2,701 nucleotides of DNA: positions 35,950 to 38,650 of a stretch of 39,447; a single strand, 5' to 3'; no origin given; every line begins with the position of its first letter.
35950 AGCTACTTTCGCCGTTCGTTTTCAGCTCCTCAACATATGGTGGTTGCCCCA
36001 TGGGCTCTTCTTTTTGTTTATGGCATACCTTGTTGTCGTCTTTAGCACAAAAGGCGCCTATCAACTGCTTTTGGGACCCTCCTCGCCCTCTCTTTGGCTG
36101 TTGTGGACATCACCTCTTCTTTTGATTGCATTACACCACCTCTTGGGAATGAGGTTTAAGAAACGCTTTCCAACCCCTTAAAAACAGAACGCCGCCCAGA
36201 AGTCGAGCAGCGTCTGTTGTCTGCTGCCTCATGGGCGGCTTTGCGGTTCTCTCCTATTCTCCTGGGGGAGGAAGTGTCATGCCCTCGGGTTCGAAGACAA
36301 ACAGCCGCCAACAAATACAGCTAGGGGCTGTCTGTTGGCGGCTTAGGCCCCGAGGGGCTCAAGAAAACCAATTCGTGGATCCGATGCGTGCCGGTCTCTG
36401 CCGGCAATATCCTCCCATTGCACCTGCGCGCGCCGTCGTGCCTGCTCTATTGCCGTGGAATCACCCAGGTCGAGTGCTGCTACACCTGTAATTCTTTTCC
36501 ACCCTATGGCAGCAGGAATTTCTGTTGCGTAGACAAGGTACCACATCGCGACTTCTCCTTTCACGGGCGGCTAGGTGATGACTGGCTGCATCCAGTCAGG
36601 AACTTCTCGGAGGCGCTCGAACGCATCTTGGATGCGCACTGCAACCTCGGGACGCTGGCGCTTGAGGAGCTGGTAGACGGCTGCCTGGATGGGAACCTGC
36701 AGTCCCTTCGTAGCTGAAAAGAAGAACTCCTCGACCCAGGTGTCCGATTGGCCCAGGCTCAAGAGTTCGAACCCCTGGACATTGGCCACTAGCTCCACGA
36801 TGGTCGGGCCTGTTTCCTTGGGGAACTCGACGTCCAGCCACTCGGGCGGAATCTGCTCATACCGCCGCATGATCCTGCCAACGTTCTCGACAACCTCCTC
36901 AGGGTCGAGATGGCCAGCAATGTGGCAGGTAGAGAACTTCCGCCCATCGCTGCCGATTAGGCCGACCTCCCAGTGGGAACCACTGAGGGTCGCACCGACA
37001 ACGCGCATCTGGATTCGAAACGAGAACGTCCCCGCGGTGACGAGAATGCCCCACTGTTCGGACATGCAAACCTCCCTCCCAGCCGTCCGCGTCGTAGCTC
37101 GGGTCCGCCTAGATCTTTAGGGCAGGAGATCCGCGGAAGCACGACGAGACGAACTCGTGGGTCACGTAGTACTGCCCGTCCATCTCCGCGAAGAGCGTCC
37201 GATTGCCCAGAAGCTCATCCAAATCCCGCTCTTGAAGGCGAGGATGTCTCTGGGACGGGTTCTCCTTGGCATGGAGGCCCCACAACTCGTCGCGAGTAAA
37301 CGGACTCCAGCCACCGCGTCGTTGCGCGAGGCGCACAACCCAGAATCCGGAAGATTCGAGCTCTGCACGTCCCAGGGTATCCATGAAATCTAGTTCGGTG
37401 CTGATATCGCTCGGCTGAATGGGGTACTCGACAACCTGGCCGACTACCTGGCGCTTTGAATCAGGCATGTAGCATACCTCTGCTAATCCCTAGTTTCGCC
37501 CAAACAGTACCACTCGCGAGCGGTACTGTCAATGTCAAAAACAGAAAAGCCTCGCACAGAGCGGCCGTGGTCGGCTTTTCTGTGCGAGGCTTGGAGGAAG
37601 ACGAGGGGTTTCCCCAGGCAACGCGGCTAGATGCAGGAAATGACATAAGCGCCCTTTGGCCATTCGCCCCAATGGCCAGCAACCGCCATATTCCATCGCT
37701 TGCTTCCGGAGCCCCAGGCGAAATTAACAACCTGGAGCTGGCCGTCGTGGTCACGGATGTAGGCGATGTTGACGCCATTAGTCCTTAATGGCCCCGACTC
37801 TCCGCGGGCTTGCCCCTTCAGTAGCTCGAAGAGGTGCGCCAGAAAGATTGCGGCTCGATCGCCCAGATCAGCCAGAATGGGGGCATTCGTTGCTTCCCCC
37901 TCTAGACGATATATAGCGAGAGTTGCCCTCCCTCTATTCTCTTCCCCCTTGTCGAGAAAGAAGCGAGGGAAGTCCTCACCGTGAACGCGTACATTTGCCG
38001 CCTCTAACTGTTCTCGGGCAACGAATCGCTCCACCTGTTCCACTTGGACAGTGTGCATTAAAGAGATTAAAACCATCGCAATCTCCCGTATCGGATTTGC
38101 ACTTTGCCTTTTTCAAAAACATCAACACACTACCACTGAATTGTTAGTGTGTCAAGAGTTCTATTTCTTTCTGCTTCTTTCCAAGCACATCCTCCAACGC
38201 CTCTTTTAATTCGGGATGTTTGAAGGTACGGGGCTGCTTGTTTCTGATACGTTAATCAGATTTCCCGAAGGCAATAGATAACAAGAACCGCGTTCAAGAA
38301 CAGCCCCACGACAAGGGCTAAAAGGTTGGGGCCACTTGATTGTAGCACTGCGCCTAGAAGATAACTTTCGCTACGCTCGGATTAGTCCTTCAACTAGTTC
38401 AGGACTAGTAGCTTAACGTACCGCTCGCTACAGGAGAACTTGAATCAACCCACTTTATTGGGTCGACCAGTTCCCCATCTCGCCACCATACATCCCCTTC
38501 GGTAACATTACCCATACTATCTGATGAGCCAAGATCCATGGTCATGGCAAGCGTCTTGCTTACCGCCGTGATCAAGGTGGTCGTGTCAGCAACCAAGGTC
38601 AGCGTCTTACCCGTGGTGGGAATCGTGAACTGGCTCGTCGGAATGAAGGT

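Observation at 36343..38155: GC-rich four-gene orphan island with its own regulatory architecture: best candidate for an undescribed system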

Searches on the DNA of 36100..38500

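Call 50: search_rna_families(source=window, start=36100, end=38500, threshold=evalue, max_evalue=1)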
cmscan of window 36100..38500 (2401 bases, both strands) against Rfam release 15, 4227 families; matches with E-value up to 1: 0.
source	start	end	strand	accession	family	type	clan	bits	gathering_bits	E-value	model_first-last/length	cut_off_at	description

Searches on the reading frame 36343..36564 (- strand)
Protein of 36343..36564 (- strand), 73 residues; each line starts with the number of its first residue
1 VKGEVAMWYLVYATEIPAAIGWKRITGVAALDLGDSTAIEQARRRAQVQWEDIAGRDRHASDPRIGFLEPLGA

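Call 4: search_protein_families(library=pfam, proteins=[window:36343-36564:-], max_evalue=1)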
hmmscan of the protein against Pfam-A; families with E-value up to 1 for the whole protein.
window:36343-36564:- (73 aa): 0 families

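Call 5: search_protein_families(library=padloc, proteins=[window:36343-36564:-], max_evalue=1)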
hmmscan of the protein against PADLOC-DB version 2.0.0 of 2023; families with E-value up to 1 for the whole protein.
window:36343-36564:- (73 aa): 0 families

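Call 6: search_protein_families(library=phrogs, proteins=[window:36343-36564:-], max_evalue=1)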
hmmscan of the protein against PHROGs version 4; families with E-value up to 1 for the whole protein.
window:36343-36564:- (73 aa): 0 families

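Call 7: search_protein_families(library=ncbifam, proteins=[window:36343-36564:-], max_evalue=1)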
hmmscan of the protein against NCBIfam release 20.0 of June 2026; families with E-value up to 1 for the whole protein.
window:36343-36564:- (73 aa): 0 families

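Call 43: find_related_loci(query=window:36343-36546:-, collection=viral_contigs, flank=5000)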
Query window:36343-36546:- (67 aa) in viral_contigs; peptide patterns used: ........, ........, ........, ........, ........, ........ (x = any residue, [..] = any of these).
17 stretches matched a pattern; 1 encode a relative of the query (tblastn E <= 1e-3); 1 distinct loci.
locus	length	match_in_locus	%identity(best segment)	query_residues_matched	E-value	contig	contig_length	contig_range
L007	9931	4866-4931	59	43-64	3e-5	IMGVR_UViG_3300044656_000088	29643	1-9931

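Call 69: search_dna_similar(query=window:36343-36546:-, collection=plasmids, mode=protein, max_evalue=0.1, max_rows=8)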
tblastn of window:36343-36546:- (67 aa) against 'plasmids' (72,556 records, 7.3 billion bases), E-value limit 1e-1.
No match.

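Call 101: search_dna_similar(query=window:36343-36546:-, collection=phages, mode=protein, max_evalue=0.1, max_rows=8)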
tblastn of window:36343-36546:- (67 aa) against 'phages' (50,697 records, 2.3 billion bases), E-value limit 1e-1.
No match.

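Call 102: search_solved_structures(query=window:36343-36546:-, max_evalue=10)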
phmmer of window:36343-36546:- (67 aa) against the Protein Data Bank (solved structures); distinct sequences matched with E-value up to 10: 3.
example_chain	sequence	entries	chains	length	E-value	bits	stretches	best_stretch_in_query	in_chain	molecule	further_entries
7rmy_A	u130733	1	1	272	0.38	14.8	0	23-41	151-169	De Novo designed tunable homodimer, D_3-337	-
8gql_A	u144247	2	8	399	0.65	14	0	18-47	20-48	Thiolase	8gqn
8qai_A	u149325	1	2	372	3.3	11.8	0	21-42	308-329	sc-CC-7-LI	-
